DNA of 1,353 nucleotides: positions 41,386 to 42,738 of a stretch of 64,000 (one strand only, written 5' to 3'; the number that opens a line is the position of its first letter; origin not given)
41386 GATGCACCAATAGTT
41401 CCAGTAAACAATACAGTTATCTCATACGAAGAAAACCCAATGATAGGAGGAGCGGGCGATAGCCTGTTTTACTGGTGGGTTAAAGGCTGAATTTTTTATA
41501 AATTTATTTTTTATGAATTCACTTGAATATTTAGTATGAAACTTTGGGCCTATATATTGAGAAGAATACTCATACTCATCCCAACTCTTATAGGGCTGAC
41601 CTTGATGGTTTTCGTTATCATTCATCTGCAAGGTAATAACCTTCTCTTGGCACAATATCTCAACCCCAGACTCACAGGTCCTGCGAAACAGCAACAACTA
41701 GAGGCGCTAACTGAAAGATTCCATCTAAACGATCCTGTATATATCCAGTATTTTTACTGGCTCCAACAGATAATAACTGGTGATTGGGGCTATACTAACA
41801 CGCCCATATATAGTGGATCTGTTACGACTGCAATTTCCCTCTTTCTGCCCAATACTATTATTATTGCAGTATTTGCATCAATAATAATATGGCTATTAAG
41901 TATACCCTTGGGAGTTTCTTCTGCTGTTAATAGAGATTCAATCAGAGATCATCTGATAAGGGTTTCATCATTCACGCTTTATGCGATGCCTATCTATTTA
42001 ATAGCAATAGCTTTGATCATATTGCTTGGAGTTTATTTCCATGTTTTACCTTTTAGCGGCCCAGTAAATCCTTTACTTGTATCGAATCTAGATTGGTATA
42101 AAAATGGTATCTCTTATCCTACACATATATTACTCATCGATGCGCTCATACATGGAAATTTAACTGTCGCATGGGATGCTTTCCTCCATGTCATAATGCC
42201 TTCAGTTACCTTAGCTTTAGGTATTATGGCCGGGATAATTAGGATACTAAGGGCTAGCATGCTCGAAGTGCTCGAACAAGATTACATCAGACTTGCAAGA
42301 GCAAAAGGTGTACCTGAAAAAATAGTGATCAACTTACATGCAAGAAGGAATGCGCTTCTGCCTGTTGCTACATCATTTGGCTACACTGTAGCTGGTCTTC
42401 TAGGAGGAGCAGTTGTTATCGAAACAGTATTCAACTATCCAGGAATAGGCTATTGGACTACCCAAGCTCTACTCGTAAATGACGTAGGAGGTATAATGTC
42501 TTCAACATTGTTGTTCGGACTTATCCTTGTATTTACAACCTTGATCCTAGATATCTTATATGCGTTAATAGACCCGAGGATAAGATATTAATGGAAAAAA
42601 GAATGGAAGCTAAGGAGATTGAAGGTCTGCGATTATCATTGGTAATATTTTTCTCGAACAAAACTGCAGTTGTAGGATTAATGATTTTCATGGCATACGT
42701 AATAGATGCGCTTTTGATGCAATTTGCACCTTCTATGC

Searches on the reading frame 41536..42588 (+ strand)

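Call 85: search_protein_families(library=ncbifam, proteins=[window:41536-42588:+], max_evalue=1e-10)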
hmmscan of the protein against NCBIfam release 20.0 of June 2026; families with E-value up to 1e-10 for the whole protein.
window:41536-42588:+ (351 aa): 12 families
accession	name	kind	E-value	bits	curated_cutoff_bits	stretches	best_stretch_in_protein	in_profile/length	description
NF045472.1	Opp4B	equivalog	8.2e-68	229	450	2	205-350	174-319/319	oligopeptide ABC transporter permease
NF045470.1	Opp2B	equivalog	5.7e-66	222.7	350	2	212-350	162-300/300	nickel ABC transporter permease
TIGR02789.1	nickel_nikB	equivalog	8.3e-65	219.2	447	2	215-350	172-307/314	nickel ABC transporter permease subunit NikB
NF045469.1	Opp1B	equivalog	2.3e-60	204.7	380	2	213-350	171-307/307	nickel/cobalt ABC transporter permease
NF008161.0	PRK10914.1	equivalog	6e-60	203.2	590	1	5-351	3-337/339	dipeptide ABC transporter permease DppB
NF007677.0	PRK10352.1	equivalog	8.2e-58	195.9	433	2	214-350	171-307/314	nickel ABC transporter permease subunit NikB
NF045471.1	Opp3B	equivalog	4.2e-52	177.5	480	2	211-350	164-303/308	oligopeptide ABC transporter permease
NF007008.0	PRK09471.1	equivalog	2.5e-48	165.1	388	2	215-351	170-306/306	oligopeptide ABC transporter permease OppB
NF011661.0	PRK15081.1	equivalog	1.4e-47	162.6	463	2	207-351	160-305/306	glutathione ABC transporter permease GsiC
NF011690.0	PRK15110.1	equivalog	6.1e-33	114.6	432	1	71-347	43-311/321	putrescine export ABC transporter permease SapB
NF011712.0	PRK15133.1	subfamily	8.6e-33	113.7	445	1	55-350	86-360/364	microcin C ABC transporter permease YejB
NF043081.1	MMSYN1_0165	equivalog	1.4e-24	86.8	350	1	215-350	249-385/388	oligopeptide ABC transporter permease OppB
